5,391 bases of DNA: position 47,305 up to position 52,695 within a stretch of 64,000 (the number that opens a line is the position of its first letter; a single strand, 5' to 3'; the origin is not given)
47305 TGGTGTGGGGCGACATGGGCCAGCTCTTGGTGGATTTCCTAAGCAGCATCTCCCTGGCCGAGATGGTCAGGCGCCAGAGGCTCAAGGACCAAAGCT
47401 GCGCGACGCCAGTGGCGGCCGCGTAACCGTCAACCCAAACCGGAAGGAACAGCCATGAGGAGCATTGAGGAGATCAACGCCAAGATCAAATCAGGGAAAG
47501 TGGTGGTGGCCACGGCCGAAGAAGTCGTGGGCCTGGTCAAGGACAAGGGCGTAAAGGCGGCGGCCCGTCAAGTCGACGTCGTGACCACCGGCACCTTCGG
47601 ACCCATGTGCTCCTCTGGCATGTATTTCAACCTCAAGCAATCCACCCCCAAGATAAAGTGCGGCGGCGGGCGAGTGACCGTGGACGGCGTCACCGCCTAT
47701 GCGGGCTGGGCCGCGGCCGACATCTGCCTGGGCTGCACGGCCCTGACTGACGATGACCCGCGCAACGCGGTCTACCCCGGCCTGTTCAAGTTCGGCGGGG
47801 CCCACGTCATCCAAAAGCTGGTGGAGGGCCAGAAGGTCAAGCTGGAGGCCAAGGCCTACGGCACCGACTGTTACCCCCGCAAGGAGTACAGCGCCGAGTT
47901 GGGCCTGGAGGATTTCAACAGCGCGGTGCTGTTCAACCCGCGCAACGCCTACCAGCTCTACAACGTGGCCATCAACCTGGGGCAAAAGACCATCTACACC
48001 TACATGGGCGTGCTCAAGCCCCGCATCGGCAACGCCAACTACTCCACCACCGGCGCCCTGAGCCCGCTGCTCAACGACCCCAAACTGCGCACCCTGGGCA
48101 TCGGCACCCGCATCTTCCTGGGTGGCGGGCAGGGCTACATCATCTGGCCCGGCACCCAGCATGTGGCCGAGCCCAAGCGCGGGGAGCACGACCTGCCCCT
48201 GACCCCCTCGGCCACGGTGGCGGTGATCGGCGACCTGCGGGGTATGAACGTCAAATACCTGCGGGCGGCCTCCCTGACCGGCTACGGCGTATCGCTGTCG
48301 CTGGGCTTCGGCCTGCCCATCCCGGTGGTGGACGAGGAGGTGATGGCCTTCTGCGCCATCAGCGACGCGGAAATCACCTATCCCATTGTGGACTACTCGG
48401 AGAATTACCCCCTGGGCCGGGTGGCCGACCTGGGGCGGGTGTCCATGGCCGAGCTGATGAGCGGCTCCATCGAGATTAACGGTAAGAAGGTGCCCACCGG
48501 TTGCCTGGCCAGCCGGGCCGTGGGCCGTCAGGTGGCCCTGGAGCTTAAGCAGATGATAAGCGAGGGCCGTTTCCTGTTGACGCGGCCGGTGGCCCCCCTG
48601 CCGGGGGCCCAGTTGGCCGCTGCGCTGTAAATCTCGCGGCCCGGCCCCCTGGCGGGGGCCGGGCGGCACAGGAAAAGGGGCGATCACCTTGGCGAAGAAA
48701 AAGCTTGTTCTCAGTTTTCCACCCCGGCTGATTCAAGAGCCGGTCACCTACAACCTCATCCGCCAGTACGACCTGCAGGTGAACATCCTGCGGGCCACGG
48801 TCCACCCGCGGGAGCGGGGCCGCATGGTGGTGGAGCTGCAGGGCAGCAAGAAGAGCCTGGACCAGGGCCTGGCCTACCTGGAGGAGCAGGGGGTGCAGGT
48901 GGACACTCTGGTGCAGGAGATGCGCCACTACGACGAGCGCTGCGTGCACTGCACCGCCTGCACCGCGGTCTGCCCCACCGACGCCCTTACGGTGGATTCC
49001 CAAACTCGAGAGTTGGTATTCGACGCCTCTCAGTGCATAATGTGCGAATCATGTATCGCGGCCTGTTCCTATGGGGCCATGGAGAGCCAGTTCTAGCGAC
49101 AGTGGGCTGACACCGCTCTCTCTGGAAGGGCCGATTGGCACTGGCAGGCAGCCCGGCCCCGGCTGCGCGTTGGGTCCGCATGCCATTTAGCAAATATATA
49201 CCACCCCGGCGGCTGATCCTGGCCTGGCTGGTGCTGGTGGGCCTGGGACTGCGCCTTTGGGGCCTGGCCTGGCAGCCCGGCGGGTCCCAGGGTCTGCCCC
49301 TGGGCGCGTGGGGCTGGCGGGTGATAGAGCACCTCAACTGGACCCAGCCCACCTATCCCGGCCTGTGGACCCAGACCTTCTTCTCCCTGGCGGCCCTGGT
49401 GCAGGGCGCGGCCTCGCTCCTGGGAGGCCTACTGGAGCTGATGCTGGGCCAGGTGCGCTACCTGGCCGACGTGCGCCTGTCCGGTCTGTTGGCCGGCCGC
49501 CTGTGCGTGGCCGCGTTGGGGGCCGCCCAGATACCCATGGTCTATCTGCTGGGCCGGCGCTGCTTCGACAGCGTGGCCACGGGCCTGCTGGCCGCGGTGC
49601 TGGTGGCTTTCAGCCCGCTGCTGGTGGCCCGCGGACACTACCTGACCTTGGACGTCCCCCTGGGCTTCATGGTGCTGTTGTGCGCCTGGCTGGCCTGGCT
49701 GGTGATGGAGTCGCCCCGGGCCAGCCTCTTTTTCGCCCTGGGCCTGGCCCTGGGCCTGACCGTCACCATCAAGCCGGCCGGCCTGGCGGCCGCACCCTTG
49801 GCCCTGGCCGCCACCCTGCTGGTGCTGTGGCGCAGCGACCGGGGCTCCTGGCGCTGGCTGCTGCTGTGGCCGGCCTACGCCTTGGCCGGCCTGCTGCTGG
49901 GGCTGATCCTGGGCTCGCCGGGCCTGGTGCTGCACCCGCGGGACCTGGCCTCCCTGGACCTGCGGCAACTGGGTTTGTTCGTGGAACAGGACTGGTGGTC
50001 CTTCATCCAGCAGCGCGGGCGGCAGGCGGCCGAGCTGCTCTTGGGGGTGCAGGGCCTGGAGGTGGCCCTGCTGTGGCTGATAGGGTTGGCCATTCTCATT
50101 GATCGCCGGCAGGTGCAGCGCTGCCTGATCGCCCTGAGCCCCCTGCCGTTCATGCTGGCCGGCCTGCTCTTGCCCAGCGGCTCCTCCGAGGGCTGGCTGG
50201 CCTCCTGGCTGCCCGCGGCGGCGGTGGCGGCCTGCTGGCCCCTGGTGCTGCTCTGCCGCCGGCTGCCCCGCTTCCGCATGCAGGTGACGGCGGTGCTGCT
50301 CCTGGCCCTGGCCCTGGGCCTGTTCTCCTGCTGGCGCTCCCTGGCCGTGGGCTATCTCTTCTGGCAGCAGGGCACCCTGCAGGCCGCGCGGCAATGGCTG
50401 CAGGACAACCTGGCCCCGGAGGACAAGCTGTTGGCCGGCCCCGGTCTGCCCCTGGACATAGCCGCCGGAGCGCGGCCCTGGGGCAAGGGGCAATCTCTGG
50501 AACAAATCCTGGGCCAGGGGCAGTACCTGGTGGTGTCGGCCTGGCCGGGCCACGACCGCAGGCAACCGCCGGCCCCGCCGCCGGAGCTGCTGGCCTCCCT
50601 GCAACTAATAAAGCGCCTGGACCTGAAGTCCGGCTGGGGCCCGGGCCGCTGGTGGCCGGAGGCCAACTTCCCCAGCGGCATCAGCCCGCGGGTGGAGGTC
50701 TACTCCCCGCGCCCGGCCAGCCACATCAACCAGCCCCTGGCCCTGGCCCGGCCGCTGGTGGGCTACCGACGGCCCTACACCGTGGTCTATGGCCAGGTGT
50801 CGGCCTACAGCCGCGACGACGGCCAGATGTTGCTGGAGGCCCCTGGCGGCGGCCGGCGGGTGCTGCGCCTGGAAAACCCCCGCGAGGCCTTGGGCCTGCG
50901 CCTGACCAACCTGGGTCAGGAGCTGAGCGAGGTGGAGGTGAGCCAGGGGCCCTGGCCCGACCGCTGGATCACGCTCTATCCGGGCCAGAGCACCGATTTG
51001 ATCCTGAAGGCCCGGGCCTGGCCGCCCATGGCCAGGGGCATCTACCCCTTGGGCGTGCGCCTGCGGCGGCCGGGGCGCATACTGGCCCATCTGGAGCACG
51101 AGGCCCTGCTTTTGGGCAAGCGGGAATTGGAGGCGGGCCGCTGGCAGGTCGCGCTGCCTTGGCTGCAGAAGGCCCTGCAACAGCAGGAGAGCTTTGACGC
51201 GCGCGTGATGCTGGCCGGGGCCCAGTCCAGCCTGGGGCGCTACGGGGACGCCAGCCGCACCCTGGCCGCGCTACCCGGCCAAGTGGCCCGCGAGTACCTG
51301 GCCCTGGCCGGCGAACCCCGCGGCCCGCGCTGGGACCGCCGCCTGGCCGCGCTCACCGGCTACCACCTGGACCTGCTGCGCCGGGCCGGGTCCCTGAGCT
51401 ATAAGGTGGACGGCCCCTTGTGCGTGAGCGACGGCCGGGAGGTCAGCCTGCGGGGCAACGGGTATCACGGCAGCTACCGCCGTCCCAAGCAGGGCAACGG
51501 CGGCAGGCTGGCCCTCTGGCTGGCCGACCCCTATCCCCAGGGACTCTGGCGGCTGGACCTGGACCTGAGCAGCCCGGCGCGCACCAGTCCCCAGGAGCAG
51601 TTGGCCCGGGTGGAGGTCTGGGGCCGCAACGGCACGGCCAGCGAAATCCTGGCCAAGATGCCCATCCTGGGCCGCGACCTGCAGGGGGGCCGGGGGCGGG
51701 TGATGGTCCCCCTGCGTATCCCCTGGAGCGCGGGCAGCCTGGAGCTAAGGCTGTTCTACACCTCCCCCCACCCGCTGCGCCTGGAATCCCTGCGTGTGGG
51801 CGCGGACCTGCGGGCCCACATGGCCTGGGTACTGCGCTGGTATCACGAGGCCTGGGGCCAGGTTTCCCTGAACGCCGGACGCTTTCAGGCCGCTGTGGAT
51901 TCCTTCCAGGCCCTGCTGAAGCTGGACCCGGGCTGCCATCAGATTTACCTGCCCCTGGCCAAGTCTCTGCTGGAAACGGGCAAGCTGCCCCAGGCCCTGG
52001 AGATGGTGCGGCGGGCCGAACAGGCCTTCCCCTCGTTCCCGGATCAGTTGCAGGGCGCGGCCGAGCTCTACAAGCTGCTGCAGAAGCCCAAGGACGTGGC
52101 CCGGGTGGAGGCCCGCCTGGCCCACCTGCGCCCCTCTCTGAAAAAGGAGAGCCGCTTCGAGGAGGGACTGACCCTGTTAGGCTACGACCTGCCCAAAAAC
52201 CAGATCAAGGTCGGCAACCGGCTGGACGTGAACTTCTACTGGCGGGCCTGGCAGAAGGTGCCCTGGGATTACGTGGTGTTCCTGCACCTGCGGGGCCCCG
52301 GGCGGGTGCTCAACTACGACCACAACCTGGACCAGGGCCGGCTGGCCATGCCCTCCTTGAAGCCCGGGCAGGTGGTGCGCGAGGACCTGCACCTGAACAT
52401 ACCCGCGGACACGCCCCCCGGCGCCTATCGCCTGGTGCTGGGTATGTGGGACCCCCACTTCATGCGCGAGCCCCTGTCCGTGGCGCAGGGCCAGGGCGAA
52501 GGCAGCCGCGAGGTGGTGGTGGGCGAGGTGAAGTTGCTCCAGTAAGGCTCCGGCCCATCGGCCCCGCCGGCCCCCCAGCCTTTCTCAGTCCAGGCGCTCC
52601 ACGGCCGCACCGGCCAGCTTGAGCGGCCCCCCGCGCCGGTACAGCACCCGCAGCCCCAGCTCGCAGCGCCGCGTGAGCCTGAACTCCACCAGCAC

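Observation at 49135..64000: Cluster of four giant GT-C-like membrane proteins with a flippase-like protein and an AsnB-type amidotransferase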

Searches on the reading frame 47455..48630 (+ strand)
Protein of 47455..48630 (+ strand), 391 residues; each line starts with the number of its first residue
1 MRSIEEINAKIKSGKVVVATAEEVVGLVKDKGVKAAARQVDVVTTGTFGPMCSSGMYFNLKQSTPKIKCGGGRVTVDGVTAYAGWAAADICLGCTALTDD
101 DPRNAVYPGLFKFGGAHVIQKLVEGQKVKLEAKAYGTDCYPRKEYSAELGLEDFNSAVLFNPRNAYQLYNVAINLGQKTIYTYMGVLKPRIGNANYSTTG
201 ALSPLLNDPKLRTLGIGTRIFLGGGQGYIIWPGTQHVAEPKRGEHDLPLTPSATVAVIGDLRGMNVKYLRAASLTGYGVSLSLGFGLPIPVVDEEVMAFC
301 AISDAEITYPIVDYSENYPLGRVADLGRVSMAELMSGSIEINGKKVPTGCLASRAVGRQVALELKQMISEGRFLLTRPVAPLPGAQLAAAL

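Call 8: search_protein_families(library=pfam, proteins=[window:47455-48630:+], max_evalue=0.001)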
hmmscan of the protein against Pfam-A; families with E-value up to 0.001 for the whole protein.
window:47455-48630:+ (391 aa): 1 family
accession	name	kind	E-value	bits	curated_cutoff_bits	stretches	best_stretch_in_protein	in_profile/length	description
PF01837.22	HcyBio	-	3e-137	457.7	26.2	1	16-375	1-349/349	Homocysteine biosynthesis enzyme, sulfur-incorporation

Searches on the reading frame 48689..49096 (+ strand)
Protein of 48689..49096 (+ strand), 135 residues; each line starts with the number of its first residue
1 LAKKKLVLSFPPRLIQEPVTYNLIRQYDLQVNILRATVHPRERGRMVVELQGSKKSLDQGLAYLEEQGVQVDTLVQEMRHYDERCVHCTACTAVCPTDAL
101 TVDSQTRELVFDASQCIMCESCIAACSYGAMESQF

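Call 8: search_protein_families(library=pfam, proteins=[window:48689-49096:+], max_evalue=0.001)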
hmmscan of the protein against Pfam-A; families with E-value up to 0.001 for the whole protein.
window:48689-49096:+ (135 aa): 13 families
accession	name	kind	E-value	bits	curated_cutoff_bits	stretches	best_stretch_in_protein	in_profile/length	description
PF09383.16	NIL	-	7.1e-18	64.7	24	1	7-71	4-71/73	NIL domain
PF12838.12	Fer4_7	-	7.1e-12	46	27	1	84-130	1-52/52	4Fe-4S dicluster domain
PF00037.32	Fer4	-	3.3e-11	42.9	21.1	2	82-101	5-24/24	4Fe-4S binding domain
PF13187.11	Fer4_9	-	4.9e-11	42.9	27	2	84-131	1-52/52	4Fe-4S dicluster domain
PF12837.12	Fer4_6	-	1.2e-09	38.1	25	2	110-130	3-23/24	4Fe-4S binding domain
PF13237.11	Fer4_10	-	5.4e-09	36.3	25.5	1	79-126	3-52/53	4Fe-4S dicluster domain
PF12797.12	Fer4_2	-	6.9e-08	32.4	24.5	1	80-97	5-22/22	4Fe-4S binding domain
PF13484.11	Fer4_16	-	2.4e-07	31.9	30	1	84-103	1-20/66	4Fe-4S double cluster binding domain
PF13183.11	Fer4_8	-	5.7e-07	30.4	27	1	68-97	46-66/68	4Fe-4S dicluster domain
PF14697.11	Fer4_21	-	1.2e-05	25.8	35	0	76-101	32-58/59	4Fe-4S dicluster domain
PF12800.12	Fer4_4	-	3.3e-05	24.3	24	0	83-97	2-16/17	4Fe-4S binding domain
PF12798.12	Fer4_3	-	0.00068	20.7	27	0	85-99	1-15/15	4Fe-4S binding domain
PF13247.11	Fer4_11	-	0.00078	20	26.2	0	80-131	5-59/100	4Fe-4S dicluster domain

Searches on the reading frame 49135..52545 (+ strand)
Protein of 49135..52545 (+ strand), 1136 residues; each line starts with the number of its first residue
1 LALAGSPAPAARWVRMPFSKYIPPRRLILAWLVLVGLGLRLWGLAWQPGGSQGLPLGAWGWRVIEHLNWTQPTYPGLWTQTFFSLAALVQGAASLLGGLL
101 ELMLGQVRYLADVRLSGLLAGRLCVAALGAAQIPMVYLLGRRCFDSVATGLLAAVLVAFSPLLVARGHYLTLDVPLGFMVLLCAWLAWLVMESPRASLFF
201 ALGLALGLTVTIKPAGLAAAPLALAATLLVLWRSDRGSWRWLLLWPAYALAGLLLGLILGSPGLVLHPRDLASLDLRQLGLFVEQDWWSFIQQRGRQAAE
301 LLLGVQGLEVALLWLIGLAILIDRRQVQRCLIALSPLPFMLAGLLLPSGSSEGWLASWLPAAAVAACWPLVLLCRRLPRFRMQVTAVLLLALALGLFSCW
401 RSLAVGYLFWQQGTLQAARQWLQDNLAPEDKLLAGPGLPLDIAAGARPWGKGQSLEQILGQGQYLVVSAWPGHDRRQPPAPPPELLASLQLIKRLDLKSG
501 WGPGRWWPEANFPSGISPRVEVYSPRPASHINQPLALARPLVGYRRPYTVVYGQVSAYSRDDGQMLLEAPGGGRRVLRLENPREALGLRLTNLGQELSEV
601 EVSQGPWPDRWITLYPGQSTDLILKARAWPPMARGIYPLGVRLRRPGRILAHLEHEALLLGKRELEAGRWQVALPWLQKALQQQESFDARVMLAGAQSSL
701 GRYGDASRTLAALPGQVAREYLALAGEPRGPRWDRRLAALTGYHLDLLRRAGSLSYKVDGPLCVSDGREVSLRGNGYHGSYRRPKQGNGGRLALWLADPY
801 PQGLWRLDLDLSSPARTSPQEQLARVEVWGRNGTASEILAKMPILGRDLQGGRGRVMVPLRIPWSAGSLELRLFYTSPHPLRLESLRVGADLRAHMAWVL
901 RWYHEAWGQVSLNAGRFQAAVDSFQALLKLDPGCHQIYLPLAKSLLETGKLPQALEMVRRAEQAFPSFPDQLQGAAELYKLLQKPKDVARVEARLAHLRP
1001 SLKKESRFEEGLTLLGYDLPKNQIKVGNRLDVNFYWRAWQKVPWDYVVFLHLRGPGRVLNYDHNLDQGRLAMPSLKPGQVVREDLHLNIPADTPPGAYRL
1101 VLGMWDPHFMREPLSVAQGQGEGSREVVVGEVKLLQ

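Call 4: search_protein_families(library=pfam, proteins=[window:49135-52545:+], max_evalue=0.1)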
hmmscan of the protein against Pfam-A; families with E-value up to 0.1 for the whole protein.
window:49135-52545:+ (1136 aa): 11 families
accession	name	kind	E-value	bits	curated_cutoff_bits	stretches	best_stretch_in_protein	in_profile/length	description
PF14559.12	TPR_19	-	1e-13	51.8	25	2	914-969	4-59/68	Tetratricopeptide repeat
PF13432.12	TPR_16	-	4.5e-13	49.8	32.7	1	906-967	2-63/65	Tetratricopeptide repeat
PF13231.12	PMT_2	-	2.4e-09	38.1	26.1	1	118-262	21-156/160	Dolichyl-phosphate-mannose-protein mannosyltransferase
PF13428.12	TPR_14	-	8.1e-09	35.8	23.5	1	904-943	4-43/44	Tetratricopeptide repeat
PF07719.23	TPR_2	-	2.5e-08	33.9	27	1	903-933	3-33/34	Tetratricopeptide repeat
PF02366.24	PMT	-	9e-08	32.4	22.7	1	122-234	86-203/245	Dolichyl-phosphate-mannose-protein mannosyltransferase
PF12895.13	ANAPC3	-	6.4e-05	23.6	27.2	0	656-710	25-79/82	Anaphase-promoting complex, cyclosome, subunit 3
PF13424.12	TPR_12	-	0.0031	18.1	30.1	0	664-702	13-53/77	Tetratricopeptide repeat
PF10633.15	NPCBM_assoc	-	0.04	14.5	24.4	1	1072-1100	43-71/78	NPCBM-associated, NEW3 domain of alpha-galactosidase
PF00515.34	TPR_1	-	0.05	13.9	27.8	0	909-933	9-33/34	Tetratricopeptide repeat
PF13181.12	TPR_8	-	0.061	14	25.7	0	908-933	8-33/34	Tetratricopeptide repeat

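Call 5: search_protein_families(library=ncbifam, proteins=[window:49135-52545:+], max_evalue=0.1)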
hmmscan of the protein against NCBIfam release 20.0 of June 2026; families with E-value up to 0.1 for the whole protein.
window:49135-52545:+ (1136 aa): 10 families
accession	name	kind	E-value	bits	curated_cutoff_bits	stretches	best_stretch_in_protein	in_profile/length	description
TIGR02917.1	PEP_TPR_lipo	equivalog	1.4e-05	23.2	312.2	1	907-995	607-695/899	XrtA/PEP-CTERM system TPR-repeat protein PrsT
TIGR02521.1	type_IV_pilW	equivalog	1.9e-05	24.3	154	1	906-998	140-232/234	type IV pilus biogenesis/stability protein PilW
TIGR02552.1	LcrH_SycD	equivalog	0.00055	19.7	104.8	1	912-986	29-103/136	SycD/LcrH family type III secretion system chaperone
TIGR03663.1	TIGR03663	subfamily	0.0013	17.8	126.25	1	120-234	72-185/435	flippase activity-associated protein Agl23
TIGR03939.1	PGA_TPR_OMP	equivalog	0.0037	15.5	366.65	1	913-991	98-174/800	poly-beta-1,6 N-acetyl-D-glucosamine export porin PgaA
TIGR04154.1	archaeo_STT3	subfamily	0.0045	15.4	450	1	123-163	100-139/831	oligosaccharyl transferase, archaeosortase A system-associated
NF008757.0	PRK11788.1-5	equivalog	0.0048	16.1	363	0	909-988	188-268/388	lipopolysaccharide assembly protein LapB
NF033920.0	C39_PA2778_fam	equivalog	0.0052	16.2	150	0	906-964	195-253/255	PA2778 family cysteine peptidase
NF052415.1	T3SS_chap_SctY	equivalog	0.012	16.1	70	1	908-963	13-68/106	type III secretion apparatus assembly chaperone SctY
NF047510.1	LIC_10190_fam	subfamily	0.049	12.4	100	1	149-257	196-297/424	LIC_10190 family membrane protein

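Call 73: search_solved_structures(query=window:49135-52545:+, max_evalue=1)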
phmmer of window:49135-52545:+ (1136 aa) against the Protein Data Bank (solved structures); distinct sequences matched with E-value up to 1: 32.
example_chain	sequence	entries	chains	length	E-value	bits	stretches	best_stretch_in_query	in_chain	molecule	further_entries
9qhb_A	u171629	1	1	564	3.9e-07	31.6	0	902-970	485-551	Engineered tetratricopeptide repeat protein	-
8bu0_A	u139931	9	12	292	5.6e-06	27.8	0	902-966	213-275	Consensus tetratricopeptide repeat protein | Crystal structure of an 8-repeat consensus TPR superhelix with Zinc. | Monomer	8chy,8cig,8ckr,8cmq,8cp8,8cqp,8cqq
9qhc_A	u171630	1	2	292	0.00012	23.4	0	902-967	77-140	Engineered tetratricopeptide repeat protein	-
7yea_A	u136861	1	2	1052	0.00033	21.9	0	908-977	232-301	UDP-N-acetylglucosamine--peptide N-acetylglucosaminyltransferase 110 kDa subunit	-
7yeh_B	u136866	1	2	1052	0.00033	21.9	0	908-977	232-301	UDP-N-acetylglucosamine--peptide N-acetylglucosaminyltransferase 110 kDa subunit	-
1w3b_A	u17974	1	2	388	0.00034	21.9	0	913-978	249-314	UDP-N-ACETYLGLUCOSAMINE--PEPTIDE N-ACETYLGLUCOSAMINYLTRANSFERASE 110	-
7ntf_A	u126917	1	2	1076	0.00036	21.8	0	908-977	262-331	Isoform 1 of UDP-N-acetylglucosamine--peptide N-acetylglucosaminyltransferase 110 kDa subu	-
6vfj_B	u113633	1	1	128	0.00051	21.3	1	901-975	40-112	I53_dn5B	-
6eou_A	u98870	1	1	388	0.00065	20.9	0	913-978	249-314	UDP-N-acetylglucosamine--peptide N-acetylglucosaminyltransferase 110 kDa subunit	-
8ur5_A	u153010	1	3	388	0.0058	17.8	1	901-974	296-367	Trimer head HA,Hemagglutinin HA1 chain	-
8ur7_A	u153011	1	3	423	0.0068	17.6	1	901-974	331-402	Trimer head HA,Hemagglutinin HA1 chain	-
8ch0_A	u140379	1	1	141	0.0097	17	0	902-966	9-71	Consensus tetratricopeptide repeat protein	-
2fo7_A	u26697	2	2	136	0.012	16.8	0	902-966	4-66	SYNTHETIC CONSENSUS TPR PROTEIN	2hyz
7kna_A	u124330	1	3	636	0.013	16.6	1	902-974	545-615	Hemagglutinin,I53_dn5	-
9gzg_A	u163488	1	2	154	0.024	15.7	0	905-979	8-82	Engineered CTPR protein with glutamic acids for conductivity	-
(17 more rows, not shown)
